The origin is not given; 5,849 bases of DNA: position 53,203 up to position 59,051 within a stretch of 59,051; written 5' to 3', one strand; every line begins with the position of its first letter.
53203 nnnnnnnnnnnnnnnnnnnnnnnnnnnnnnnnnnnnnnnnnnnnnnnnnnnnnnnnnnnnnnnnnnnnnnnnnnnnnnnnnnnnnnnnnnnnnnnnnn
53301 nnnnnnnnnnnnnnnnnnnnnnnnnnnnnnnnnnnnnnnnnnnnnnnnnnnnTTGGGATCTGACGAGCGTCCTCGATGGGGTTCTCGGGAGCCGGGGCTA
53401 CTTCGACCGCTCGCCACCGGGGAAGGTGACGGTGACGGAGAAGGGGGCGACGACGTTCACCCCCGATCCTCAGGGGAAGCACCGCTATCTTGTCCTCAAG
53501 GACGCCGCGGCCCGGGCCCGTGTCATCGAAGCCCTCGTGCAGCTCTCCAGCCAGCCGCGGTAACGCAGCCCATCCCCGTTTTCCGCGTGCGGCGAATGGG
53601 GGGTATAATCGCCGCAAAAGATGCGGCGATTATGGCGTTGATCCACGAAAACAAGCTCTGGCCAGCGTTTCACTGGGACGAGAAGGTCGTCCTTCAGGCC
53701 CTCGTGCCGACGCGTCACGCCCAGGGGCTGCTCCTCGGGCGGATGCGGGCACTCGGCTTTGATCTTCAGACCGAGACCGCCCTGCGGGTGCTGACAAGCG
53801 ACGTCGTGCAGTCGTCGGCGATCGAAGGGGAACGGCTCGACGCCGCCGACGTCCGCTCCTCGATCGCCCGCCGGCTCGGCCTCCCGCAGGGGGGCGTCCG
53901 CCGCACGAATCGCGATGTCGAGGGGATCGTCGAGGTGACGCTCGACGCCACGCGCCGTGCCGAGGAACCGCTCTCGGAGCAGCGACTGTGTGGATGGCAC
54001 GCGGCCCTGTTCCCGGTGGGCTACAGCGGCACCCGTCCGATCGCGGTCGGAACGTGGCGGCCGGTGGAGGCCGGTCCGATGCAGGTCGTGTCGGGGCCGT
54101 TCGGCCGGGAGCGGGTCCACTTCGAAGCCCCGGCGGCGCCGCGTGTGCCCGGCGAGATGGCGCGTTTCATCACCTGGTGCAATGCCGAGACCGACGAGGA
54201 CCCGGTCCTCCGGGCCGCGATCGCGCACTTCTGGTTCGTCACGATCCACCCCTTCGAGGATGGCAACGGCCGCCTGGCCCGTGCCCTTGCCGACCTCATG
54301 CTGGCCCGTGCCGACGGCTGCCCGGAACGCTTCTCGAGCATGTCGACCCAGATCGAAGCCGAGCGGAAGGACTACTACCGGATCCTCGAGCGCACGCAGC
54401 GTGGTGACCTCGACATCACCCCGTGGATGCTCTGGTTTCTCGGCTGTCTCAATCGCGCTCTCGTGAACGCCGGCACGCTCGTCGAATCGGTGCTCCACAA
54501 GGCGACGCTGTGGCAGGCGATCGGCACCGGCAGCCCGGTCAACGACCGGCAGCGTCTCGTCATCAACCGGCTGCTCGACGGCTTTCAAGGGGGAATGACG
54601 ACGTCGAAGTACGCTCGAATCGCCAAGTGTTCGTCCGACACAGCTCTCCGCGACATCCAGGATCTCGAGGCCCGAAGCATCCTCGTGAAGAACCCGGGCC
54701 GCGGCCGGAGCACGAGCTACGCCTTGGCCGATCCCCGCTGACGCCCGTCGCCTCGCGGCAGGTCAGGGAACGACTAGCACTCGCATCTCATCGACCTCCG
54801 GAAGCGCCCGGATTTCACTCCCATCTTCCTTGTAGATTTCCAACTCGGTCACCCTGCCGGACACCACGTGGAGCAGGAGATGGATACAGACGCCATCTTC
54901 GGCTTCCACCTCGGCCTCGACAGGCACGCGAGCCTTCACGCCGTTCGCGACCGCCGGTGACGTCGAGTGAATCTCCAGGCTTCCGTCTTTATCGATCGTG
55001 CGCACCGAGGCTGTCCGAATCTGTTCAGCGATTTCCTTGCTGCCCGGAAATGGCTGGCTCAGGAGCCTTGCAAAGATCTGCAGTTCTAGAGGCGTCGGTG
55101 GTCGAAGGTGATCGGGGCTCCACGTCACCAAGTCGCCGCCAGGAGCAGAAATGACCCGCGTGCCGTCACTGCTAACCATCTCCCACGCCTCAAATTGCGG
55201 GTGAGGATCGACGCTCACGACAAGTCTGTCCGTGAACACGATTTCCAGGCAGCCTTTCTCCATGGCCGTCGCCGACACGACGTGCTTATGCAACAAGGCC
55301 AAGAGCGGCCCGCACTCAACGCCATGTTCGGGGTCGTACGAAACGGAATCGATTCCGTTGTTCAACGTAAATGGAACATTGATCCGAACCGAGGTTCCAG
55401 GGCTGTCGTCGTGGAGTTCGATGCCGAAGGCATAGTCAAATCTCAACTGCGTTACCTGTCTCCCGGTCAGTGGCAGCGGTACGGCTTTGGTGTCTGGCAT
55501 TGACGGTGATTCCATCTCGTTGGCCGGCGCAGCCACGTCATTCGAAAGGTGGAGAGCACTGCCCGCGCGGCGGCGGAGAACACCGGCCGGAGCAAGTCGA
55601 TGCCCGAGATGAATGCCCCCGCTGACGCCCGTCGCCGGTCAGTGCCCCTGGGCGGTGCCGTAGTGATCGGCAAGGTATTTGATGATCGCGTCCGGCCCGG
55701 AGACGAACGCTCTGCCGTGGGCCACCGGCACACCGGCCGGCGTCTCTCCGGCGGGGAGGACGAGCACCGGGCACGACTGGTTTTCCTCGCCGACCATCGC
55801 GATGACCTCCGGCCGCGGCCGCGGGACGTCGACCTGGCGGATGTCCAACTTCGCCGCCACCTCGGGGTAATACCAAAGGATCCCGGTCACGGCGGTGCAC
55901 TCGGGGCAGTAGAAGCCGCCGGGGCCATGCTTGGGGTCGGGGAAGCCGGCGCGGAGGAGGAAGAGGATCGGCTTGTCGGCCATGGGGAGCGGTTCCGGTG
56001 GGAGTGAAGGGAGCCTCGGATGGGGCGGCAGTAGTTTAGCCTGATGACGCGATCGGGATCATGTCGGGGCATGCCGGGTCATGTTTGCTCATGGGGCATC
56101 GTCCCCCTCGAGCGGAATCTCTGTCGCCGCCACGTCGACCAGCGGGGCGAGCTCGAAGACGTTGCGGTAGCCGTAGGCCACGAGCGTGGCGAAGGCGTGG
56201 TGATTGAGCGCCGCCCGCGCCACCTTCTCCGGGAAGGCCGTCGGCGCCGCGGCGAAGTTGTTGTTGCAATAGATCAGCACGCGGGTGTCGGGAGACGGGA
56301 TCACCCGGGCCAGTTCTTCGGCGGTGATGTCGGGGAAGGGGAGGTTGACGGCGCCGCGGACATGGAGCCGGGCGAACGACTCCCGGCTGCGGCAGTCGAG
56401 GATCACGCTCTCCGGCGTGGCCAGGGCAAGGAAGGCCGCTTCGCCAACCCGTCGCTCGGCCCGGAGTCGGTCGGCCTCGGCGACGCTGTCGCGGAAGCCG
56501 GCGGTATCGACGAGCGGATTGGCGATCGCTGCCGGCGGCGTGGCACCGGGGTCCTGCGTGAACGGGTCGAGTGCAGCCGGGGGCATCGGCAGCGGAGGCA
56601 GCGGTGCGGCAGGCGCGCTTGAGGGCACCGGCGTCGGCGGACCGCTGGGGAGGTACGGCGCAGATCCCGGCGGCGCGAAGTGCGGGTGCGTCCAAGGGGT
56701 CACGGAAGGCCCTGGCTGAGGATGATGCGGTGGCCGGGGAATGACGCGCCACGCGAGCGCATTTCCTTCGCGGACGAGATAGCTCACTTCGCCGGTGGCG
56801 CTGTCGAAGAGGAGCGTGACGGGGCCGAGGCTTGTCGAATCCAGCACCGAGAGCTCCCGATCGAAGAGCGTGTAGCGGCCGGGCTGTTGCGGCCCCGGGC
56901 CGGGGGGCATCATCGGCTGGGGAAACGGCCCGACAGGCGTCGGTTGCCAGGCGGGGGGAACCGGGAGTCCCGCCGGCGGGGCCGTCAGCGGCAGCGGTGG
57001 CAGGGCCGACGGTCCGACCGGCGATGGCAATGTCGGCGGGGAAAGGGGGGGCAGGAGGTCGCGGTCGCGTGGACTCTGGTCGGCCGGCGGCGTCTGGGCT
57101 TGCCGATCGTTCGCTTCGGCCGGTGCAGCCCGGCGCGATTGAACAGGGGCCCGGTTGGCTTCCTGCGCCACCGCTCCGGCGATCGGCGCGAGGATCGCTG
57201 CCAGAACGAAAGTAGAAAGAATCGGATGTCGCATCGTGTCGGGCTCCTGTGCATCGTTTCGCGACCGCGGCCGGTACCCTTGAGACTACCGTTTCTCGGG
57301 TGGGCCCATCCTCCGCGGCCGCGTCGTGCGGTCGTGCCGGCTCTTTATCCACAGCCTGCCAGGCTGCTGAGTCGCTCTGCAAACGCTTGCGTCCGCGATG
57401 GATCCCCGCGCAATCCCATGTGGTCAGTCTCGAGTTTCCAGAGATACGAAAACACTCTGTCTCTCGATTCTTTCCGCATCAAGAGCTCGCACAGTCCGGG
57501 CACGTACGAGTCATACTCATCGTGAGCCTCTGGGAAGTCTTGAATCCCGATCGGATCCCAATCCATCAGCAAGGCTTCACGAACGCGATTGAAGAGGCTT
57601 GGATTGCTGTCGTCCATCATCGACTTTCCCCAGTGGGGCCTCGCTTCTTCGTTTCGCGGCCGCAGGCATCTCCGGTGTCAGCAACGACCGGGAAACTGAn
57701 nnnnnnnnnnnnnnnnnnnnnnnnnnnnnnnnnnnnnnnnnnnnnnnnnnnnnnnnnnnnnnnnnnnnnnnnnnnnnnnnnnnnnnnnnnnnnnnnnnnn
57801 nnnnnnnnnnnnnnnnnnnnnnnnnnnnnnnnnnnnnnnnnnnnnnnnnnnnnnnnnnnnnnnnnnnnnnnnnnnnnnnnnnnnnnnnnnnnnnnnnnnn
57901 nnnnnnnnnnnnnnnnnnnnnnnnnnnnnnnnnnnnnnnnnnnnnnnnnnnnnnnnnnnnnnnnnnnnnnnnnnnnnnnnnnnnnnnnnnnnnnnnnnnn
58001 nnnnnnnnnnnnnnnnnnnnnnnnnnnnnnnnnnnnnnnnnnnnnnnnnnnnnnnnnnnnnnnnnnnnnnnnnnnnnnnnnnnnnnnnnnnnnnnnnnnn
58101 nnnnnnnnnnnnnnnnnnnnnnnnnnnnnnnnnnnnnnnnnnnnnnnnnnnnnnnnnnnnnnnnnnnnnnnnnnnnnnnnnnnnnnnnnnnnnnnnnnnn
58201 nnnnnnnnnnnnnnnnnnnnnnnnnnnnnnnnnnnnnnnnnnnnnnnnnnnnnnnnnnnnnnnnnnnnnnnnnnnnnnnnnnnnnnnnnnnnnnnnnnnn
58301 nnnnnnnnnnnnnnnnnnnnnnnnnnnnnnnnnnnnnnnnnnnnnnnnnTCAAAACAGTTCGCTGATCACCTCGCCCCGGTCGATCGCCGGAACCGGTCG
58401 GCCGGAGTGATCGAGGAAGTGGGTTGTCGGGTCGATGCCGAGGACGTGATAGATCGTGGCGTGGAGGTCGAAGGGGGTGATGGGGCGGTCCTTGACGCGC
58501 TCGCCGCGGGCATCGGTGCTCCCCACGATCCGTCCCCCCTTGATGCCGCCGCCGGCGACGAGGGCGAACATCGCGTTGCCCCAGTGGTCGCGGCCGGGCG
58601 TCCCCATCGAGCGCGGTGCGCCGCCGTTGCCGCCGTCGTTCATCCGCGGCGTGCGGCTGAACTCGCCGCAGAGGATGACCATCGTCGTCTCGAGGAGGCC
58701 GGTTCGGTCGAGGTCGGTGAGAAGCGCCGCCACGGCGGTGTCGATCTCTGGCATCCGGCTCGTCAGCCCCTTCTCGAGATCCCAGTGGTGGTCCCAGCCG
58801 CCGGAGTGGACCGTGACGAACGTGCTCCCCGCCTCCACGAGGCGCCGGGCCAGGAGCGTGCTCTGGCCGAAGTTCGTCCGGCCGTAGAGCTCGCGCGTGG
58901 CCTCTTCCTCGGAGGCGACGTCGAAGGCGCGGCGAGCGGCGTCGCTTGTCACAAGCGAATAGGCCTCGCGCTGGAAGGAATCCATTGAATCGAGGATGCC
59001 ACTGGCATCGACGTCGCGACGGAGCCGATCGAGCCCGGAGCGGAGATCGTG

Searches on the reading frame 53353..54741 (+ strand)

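Call 60: search_protein_families(library=pfam, proteins=[window:53353-54741:+], max_evalue=0.01)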
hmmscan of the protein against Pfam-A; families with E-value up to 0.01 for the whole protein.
window:53353-54741:+ (462 aa): 2 families
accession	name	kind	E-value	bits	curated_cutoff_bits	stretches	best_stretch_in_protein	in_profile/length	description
PF13776.11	DUF4172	-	5.6e-28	97.5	25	1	97-177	2-82/82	Domain of unknown function (DUF4172)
PF02661.23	Fic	-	2.2e-18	67.3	24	1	206-317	1-93/93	Fic/DOC family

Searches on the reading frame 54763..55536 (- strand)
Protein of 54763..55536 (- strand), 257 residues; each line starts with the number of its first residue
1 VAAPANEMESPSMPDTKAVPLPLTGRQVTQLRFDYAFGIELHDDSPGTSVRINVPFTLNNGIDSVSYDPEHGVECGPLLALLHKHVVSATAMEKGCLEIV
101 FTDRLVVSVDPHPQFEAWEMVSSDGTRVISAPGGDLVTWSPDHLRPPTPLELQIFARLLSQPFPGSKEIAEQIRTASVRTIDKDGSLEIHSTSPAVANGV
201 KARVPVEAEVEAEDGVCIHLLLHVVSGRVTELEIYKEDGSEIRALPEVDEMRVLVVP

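Call 60: search_protein_families(library=pfam, proteins=[window:54763-55536:-], max_evalue=0.01)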
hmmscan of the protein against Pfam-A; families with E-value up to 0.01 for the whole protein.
window:54763-55536:- (257 aa): 2 families
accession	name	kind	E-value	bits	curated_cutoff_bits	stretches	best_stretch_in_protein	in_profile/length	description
PF19686.4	DUF6188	-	7.1e-25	88.1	27.1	1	20-140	2-121/121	Family of unknown function (DUF6188)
PF22480.1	DUF6984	-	1.1e-09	38.7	24.6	1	145-246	2-101/101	Domain of unknown function (DUF6984)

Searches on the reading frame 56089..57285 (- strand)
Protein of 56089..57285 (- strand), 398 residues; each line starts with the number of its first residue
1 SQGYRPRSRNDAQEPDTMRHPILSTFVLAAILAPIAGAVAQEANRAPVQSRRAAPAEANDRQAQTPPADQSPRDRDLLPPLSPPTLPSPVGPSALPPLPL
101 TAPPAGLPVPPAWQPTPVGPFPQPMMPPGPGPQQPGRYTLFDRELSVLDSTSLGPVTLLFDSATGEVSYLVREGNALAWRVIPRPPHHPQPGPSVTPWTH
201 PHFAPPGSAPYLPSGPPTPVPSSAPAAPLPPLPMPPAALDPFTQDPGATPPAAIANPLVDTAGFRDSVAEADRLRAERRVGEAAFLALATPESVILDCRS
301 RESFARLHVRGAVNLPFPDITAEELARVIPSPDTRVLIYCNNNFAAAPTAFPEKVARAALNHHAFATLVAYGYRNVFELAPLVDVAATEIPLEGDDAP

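Call 14: search_protein_families(library=pfam, proteins=[window:56089-57285:-], max_evalue=0.001)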
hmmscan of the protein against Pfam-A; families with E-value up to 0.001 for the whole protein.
window:56089-57285:- (398 aa): 1 family
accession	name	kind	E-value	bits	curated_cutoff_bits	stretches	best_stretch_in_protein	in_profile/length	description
PF00581.25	Rhodanese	-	2.2e-09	38.1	22.2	1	289-371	10-94/102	Rhodanese-like domain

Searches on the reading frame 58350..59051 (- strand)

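Call 14: search_protein_families(library=pfam, proteins=[window:58350-59051:-], max_evalue=0.001)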
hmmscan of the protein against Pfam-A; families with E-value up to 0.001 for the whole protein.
window:58350-59051:- (233 aa): 1 family
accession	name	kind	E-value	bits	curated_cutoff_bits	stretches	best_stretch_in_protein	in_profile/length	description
PF07394.17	DUF1501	-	5.5e-65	220.5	27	1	20-233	185-390/390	Protein of unknown function (DUF1501)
